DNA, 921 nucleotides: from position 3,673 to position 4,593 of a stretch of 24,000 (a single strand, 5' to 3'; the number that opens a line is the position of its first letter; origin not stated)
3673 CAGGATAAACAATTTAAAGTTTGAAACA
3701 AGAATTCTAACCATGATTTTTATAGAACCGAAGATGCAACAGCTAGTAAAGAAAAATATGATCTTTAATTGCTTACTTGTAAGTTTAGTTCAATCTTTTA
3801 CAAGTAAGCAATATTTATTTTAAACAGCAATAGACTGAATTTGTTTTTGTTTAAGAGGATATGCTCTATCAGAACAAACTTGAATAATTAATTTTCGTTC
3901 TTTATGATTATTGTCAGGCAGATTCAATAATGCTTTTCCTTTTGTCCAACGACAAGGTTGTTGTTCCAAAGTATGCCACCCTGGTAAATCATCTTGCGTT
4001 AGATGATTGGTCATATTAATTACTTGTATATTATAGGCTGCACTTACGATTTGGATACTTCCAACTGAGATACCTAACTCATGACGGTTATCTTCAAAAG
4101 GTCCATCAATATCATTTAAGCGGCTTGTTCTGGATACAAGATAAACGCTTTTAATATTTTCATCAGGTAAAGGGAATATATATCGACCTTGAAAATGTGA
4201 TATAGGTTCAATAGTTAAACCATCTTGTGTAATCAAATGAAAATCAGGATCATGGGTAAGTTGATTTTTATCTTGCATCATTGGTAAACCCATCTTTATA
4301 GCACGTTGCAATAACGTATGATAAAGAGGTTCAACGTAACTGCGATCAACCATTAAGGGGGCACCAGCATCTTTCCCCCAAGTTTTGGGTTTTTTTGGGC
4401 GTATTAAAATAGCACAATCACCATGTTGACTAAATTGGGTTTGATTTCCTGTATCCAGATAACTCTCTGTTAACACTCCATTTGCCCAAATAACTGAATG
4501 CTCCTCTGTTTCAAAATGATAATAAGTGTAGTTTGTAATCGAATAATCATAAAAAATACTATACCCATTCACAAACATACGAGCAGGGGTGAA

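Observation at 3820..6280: Orphan beta-helix-repeat / Hint-domain fusion protein with no visible export or partner genes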

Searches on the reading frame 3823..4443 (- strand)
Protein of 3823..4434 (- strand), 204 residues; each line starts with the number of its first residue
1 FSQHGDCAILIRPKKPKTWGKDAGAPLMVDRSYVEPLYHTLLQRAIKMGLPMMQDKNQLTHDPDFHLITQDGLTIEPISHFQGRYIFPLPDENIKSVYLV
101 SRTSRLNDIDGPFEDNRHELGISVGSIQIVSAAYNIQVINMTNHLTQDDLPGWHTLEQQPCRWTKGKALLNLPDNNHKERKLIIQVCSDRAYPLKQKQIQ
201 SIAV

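Call 42: predict_structure(alignment_id=A2)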
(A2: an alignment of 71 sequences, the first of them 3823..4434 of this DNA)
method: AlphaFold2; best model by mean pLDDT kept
length: 204 residues; sequences in the alignment: 71
mean_pLDDT: 88.2   pTM: 0.78
mean pLDDT of the five models: 88.2, 86.4, 86.3, 85.2, 85.0
residues with pLDDT >= 90: 128; 70-90: 56; 50-70: 16; < 50: 4
segments of 3 or more residues with pLDDT < 50: 1-4
pLDDT, mean of each block of 10 residues (from residue 1): 54 78 80 93 93 81 96 97 96 93 90 88 97 90 96 96 98 88 93 76 59
secondary structure, 60 per line:
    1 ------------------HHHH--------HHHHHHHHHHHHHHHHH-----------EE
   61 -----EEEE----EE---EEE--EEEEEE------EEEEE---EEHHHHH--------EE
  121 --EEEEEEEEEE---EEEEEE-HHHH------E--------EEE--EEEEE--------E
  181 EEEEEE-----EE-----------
elements in order: H19-22 H31-47 E66-69 E79-81 E84-89 E96-100 H106-110 E123-132 E136-141 H143-146 E162-164 E167-171 E180-186

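Call 46: fold_search(model_id=the predicted structure, library=pdb)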
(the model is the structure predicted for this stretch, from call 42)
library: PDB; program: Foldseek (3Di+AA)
matches with E <= 10: 1058; with E <= 0.001: 0
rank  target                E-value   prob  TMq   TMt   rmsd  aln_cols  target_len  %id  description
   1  6ymh_AAA              3.2e-02  0.15  0.10  0.13  19.6       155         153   11  X-ray structure of the K72I, Y129F, R133L, H199A quadruple mutant of PNP-oxidase from E. coli in complex with PLP (released 2021-04-28)
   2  1ipk_C                3.4e-02  0.12  0.13  0.08  16.6       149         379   15  CRYSTAL STRUCTURES OF RECOMBINANT AND NATIVE SOYBEAN BETA-CONGLYCININ BETA HOMOTRIMERS (released 2002-05-16)
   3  7vnj_A                5.3e-02  0.38  0.20  0.11  12.0       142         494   14  Complex structure of Clostridioides difficile enzymatic component (CDTa) and binding component (CDTb) pore with short  (released 2022-10-26)
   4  4c90_B                5.3e-02  0.21  0.17  0.07  11.2       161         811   13  Evidence that GH115 alpha-glucuronidase activity is dependent on conformational flexibility (released 2013-11-13)
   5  1sfn_A                5.6e-02  0.09  0.11  0.10  17.3       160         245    9  Crystal structure of protein DR1152 from Deinococcus radiodurans R1, Pfam DUF861 (released 2004-06-22)
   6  1qxj_A                6.0e-02  0.06  0.10  0.11  18.0       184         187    9  Crystal structure of native phosphoglucose isomerase from Pyrococcus furiosus (released 2003-12-09)
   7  2wll_A                6.3e-02  0.21  0.13  0.11  14.8       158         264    9  POTASSIUM CHANNEL FROM BURKHOLDERIA PSEUDOMALLEI (released 2010-06-09)
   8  6nps_A                6.7e-02  0.08  0.12  0.04  15.6       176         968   14  Crystal structure of GH115 enzyme AxyAgu115A from Amphibacillus xylanus (released 2020-07-15)
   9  8vbx_A                7.0e-02  0.10  0.14  0.06  24.9       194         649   10  C6 nozzle and fibre complex of the mature bacteriophage PhiM1 particle (released 2024-10-23)
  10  6k0s_A                9.3e-02  0.06  0.11  0.06  16.8       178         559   10  Catalytic domain of GH87 alpha-1,3-glucanase D1069A in complex with nigerose (released 2019-12-25)
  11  9cl9_D                1.1e-01  0.12  0.15  0.18  17.6       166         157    8  WT 12C IM fraction, B-b3 with RluB bound (released 2024-07-24)
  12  3cna                  1.2e-01  0.21  0.22  0.19  12.7       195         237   10  STRUCTURE OF CONCANAVALIN A AT 2.4 ANGSTROMS RESOLUTION (released 1976-10-11)
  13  8pd4_A                1.2e-01  0.09  0.14  0.14  20.3       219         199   11  Crystal structure of TRIM58 PRY-SPRY domain (released 2024-01-31)
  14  1uij_C                1.2e-01  0.09  0.13  0.09  16.0       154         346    9  Crystal Structure Of Soybean beta-Conglycinin Beta Homotrimer (I122M/K124W) (released 2004-07-16)
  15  1wv4_A                1.3e-01  0.10  0.10  0.13  19.5       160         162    9  X-ray Structure of Escherichia coli pyridoxine 5'-phosphate oxidase in tetragonal crystal form (released 2004-12-28)
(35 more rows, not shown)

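Call 64: search_protein_families(library=pfam, max_evalue=10, proteins=[window:3823-4434:-])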
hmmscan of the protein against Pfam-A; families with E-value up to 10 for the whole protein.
window:3823-4434:- (204 aa): 0 families

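Call 65: fold_search(model_id=the predicted structure, library=viral)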
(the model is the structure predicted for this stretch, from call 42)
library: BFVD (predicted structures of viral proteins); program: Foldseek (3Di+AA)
matches with E <= 10: 1052; with E <= 0.001: 0
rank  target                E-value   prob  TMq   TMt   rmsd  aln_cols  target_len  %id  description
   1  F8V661                5.7e-03  0.66  0.23  0.27  16.6       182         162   13  Uncharacterized protein L520a [Acanthamoeba polyphaga mimivirus]
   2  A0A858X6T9            1.5e-02  0.20  0.16  0.04  20.9       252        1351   12  RdRp [Vitivirus alphactinidiae]
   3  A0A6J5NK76            2.2e-02  0.57  0.27  0.16  24.4       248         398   11  Uncharacterized protein [uncultured Caudovirales phage]
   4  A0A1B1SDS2            2.3e-02  0.44  0.21  0.06  18.1       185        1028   14  (no name in the UniProt tables at hand)
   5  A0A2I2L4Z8            3.2e-02  0.75  0.28  0.32  11.8       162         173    9  Uncharacterized protein [Orpheovirus IHUMI-LCC2]
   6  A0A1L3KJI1            4.0e-02  0.11  0.13  0.05  23.3       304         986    6  (no name in the UniProt tables at hand)
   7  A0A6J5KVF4            4.2e-02  0.63  0.25  0.29  17.4       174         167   10  Uncharacterized protein [uncultured Caudovirales phage]
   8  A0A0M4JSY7            4.4e-02  0.28  0.22  0.19  29.1       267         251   10  (no name in the UniProt tables at hand)
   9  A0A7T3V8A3            5.5e-02  0.28  0.20  0.25  13.9       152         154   11  Uncharacterized protein [Large yellow croaker iridovirus]
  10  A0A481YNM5            5.5e-02  0.28  0.21  0.22  16.6       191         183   10  Alkylated DNA repair dioxygenase [Pithovirus LCDPAC02]
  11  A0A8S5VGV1            5.5e-02  0.18  0.17  0.06  16.9       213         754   10  Uncharacterized protein [Myoviridae sp. ctkfK18]
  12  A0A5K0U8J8            5.5e-02  0.12  0.14  0.11  25.6       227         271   13  Heat-shock protein [Yasminevirus sp. GU-2018]
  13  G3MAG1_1              6.9e-02  0.33  0.23  0.07  21.9       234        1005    6  Gp420 [Bacillus phage G]
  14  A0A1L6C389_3          6.9e-02  0.10  0.13  0.04  18.1       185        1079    9  (no name in the UniProt tables at hand)
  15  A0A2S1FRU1            6.9e-02  0.07  0.12  0.09  21.0       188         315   12  (no name in the UniProt tables at hand)
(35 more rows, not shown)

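Call 66: search_protein_representatives(protein=window:3823-4434:-)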
Query: 204 residues. Proteins with E-value up to 0.001 (for the whole library): 891; up to 1e-10: 516; up to 1e-30: 26. The best 150 are listed.
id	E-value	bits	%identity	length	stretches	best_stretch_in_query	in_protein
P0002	1.1e-135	466.4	100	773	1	1-204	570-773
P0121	1.2e-62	227.9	55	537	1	1-204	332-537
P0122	1.9e-50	188.1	51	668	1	12-197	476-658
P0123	6.9e-44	166.7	44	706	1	1-198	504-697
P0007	1.8e-43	165.3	45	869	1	1-200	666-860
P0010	4.5e-43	164.0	44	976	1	1-199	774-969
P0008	2.4e-40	155.1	47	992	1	1-196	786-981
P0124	9.6e-39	149.9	45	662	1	1-195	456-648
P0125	9.2e-35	136.8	43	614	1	15-200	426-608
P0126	1.4e-33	132.9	45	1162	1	1-175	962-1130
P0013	2.8e-33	132.0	39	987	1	2-194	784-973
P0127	3.5e-33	131.7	40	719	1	1-198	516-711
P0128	5.1e-33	131.2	40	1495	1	16-198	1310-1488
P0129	6.3e-33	130.9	42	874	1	11-196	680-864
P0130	6.4e-33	130.8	44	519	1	14-192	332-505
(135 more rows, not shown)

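Call 71: search_protein_families(library=pfam, alignment_id=A5, max_evalue=0.001)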
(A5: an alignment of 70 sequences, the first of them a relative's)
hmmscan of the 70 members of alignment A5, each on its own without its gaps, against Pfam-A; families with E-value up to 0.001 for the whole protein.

A. member 1, P0121 (537 aa): 1 family
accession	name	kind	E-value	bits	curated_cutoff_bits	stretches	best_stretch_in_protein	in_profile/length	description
PF13403.11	Hint_2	-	1.3e-32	113.7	28.4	1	185-326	1-146/147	Hint domain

B. families by the number of members that match (of 70 scanned): 4 families
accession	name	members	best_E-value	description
PF13403.11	Hint_2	68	1.3e-42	Hint domain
PF16168.11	AIDA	13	2.4e-27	Adhesin of bacterial autotransporter system, probable stalk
PF07591.16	PT-HINT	5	4.5e-05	Pretoxin HINT domain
PF11765.13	Hyphal_reg_CWP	2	1.7e-18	Hyphally regulated cell wall protein N-terminal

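Call 81: search_solved_structures(query=A6, max_evalue=10, show_alignments=0)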
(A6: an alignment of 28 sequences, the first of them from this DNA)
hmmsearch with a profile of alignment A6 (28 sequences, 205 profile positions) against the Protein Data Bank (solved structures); distinct sequences matched with E-value up to 10: 0.

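Call 87: find_related_loci(query=A6, collection=viral_contigs, flank=8000)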
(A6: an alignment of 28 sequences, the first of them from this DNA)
Query A6 (207 aa) in viral_contigs; peptide patterns used: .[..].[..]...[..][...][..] (x = any residue, [..] = any of these).
46 stretches matched a pattern; 6 encode a relative of the query (tblastn E <= 1e-3); 6 distinct loci.
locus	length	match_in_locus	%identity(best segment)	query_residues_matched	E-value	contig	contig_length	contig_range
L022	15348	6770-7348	38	4-199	4e-40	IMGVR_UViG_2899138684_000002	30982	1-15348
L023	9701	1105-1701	35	4-206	3e-35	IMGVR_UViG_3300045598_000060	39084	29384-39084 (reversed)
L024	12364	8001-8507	38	1-175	7e-34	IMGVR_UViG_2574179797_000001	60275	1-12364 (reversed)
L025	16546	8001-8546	34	6-195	1e-22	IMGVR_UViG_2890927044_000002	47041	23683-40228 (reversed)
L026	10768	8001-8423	34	32-175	2e-20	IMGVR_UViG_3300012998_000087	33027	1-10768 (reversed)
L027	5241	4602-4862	36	118-204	2e-12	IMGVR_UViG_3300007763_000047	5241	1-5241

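Call 89: search_protein_families(library=phrogs, max_evalue=0.00001, proteins=[L022:776-2110:+, L022:7646-8167:-, L022:8334-10721:-, L024:5025-5780:+, L024:5627-6367:+, L024:8924-10180:-, L025:4201-6342:-, L025:8798-9658:-, L026:113-4819:+, L026:4819-6423:+])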
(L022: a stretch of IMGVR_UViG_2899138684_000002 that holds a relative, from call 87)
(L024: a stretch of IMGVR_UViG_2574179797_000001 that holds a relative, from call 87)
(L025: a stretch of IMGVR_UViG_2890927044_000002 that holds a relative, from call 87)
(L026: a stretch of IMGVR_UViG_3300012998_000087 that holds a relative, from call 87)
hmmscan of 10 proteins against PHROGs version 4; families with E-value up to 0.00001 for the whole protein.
L022:776-2110:+ (445 aa): 0 families

L022:7646-8167:- (174 aa): 0 families

L022:8334-10721:- (796 aa): 1 family
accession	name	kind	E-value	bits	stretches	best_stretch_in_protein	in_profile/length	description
phrog_18522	-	tail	7.4e-10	38.8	1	145-219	154-229/612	tail protein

L024:5025-5780:+ (252 aa): 1 family
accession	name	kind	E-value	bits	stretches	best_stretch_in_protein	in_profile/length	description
phrog_19005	-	unknown function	1.7e-26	93.8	1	3-250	3-253/260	-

L024:5627-6367:+ (247 aa): 1 family
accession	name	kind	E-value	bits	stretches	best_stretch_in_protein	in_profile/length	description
phrog_28078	-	unknown function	7e-49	167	1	52-246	7-207/208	-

L024:8924-10180:- (419 aa): 2 families
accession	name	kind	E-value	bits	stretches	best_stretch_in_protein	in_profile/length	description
phrog_1268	-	DNA, RNA and nucleotide metabolism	5.2e-135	451.6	1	4-416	4-424/425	DNA polymerase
phrog_14662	-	unknown function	1.4e-27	97.5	1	242-415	8-184/186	-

L025:4201-6342:- (714 aa): 1 family
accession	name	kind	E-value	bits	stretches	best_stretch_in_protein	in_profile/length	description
phrog_28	-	tail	1.1e-12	48.4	1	370-698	512-774/1228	tail length tape measure protein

L025:8798-9658:- (287 aa): 4 families
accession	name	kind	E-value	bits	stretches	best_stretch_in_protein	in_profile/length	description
phrog_524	-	transcription regulation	2.2e-48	166.8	1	3-164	7-167/317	anti-repressor Ant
phrog_14366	-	unknown function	5e-19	69.6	1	7-113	5-110/122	-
phrog_29922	-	unknown function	1e-10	42.6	1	2-119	5-122/230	-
phrog_7940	-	unknown function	2.6e-06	28.2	1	3-78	2-72/252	-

L026:113-4819:+ (1569 aa): 0 families

L026:4819-6423:+ (535 aa): 2 families
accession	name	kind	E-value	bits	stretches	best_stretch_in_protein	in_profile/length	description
phrog_8917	-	unknown function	6.9e-100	336.2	1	44-535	106-609/613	-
phrog_31539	-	unknown function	2.3e-08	33.8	1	172-288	139-257/899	-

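Call 90: search_protein_families(library=pfam, max_evalue=0.001, proteins=[L026:113-4819:+, L026:4819-6423:+, L026:7038-8552:+, L026:8890-9657:+, L026:9660-10379:+, L022:776-2110:+, L022:8334-10721:-, L025:7074-8564:+, L025:4201-6342:-, L024:6852-8612:+])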
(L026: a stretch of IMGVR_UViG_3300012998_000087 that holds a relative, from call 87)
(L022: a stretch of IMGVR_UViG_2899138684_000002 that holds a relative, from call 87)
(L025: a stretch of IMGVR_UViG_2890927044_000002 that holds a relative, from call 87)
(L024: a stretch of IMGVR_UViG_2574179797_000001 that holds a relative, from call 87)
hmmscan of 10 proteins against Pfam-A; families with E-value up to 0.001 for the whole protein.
L026:113-4819:+ (1569 aa): 2 families
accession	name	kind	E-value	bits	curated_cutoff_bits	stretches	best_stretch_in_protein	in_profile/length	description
PF06791.18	TMP_2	-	6.6e-13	49.3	30.2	1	128-317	7-195/208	Prophage tail length tape measure protein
PF01464.25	SLT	-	1e-11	44.8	21.3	1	487-553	31-106/117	Transglycosylase SLT domain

L026:4819-6423:+ (535 aa): 0 families

L026:7038-8552:+ (505 aa): 1 family
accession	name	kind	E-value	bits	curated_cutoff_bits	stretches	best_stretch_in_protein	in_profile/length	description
PF13403.11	Hint_2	-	3.8e-31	108.9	28.4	1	149-290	1-146/147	Hint domain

L026:8890-9657:+ (256 aa): 0 families

L026:9660-10379:+ (240 aa): 0 families

L022:776-2110:+ (445 aa): 2 families
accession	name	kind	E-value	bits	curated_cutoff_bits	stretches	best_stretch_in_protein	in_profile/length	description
PF21129.3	TibC_1st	-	6e-21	74.7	27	1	49-114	1-62/63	Glycosyltransferase TibC, N-terminal domain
PF01075.23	Glyco_transf_9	-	1.6e-08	34.6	22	1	255-370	102-215/247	Glycosyltransferase family 9 (heptosyltransferase)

L022:8334-10721:- (796 aa): 1 family
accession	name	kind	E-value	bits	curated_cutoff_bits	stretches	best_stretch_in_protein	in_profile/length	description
PF12708.12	Pect-lyase_RHGA_epim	-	5.2e-06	26.8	27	1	164-203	2-44/213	Rhamnogalacturonase A/epimerase, pectate lyase-like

L025:7074-8564:+ (497 aa): 1 family
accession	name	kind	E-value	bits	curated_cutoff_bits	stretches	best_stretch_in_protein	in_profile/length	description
PF13403.11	Hint_2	-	1.1e-28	101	28.4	1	161-300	1-146/147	Hint domain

L025:4201-6342:- (714 aa): 0 families

L024:6852-8612:+ (587 aa): 1 family
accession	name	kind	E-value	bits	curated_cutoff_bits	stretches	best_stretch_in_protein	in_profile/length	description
PF13403.11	Hint_2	-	6.6e-28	98.4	28.4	1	242-381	1-146/147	Hint domain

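Call 92: find_homologous_proteins(query=L022:776-2110:+, max_evalue=1e-10)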
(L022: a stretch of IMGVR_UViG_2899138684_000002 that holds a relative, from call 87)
Query L022:776-2110:+ (445 aa): 4440 proteins with E <= 1e-10 among 8000 candidates; the best 120 are listed.
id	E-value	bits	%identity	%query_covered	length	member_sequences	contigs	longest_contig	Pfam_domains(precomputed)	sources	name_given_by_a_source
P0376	4.1e-273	924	94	90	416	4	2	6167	PF21129.4,PF01075.24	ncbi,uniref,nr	ncbi:autotransporter strand-loop-strand O-heptosyltransferase [Acetobacter farinalis]|uniref:Autotra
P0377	7.6e-236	801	81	92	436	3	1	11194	PF21129.4,PF01075.24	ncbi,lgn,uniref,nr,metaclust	ncbi:glycosyl transferase [Acetobacter tropicalis NBRC 101654]|uniref:Glycosyl transferase n=1 Tax=A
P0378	4.3e-235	799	80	92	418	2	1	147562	PF21129.4,PF01075.24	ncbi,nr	ncbi:glycosyl transferase [Acetobacter orleanensis]|nr:glycosyl transferase [Acetobacter orleanensis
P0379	1.4e-234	797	80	92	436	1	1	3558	PF21129.4,PF01075.24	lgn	-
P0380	2.5e-227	773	81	89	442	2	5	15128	PF21129.4,PF01075.24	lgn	-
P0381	7.8e-226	768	80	89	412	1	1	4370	PF21129.4,PF01075.24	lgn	-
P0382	2.5e-225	766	80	87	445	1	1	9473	PF21129.4,PF01075.24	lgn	-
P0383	6.6e-224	762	76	93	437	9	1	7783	PF21129.4,PF01075.24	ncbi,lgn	-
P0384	7.1e-223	758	72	96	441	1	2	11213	PF21129.4,PF01075.24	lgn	-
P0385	4.2e-222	756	73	98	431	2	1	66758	PF21129.4,PF01075.24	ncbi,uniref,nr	ncbi:autotransporter strand-loop-strand O-heptosyltransferase [Acetobacter cibinongensis]|uniref:Gly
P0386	4.2e-212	723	71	95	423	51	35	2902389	PF21129.4,PF01075.24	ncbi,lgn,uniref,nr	ncbi:glycosyl transferase [Acetobacter pasteurianus NBRC 101655]|uniref:autotransporter strand-loop-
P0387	4.4e-212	723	71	93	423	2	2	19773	PF21129.4,PF01075.24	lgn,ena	-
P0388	1.6e-211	721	72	92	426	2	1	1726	PF21129.4,PF01075.24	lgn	-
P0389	2.4e-211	720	73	89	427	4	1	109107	PF21129.4,PF01075.24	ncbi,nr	ncbi:autotransporter strand-loop-strand O-heptosyltransferase (plasmid) [Gluconobacter sphaericus]|n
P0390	3.2e-210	717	72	90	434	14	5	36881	PF21129.4,PF01075.24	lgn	-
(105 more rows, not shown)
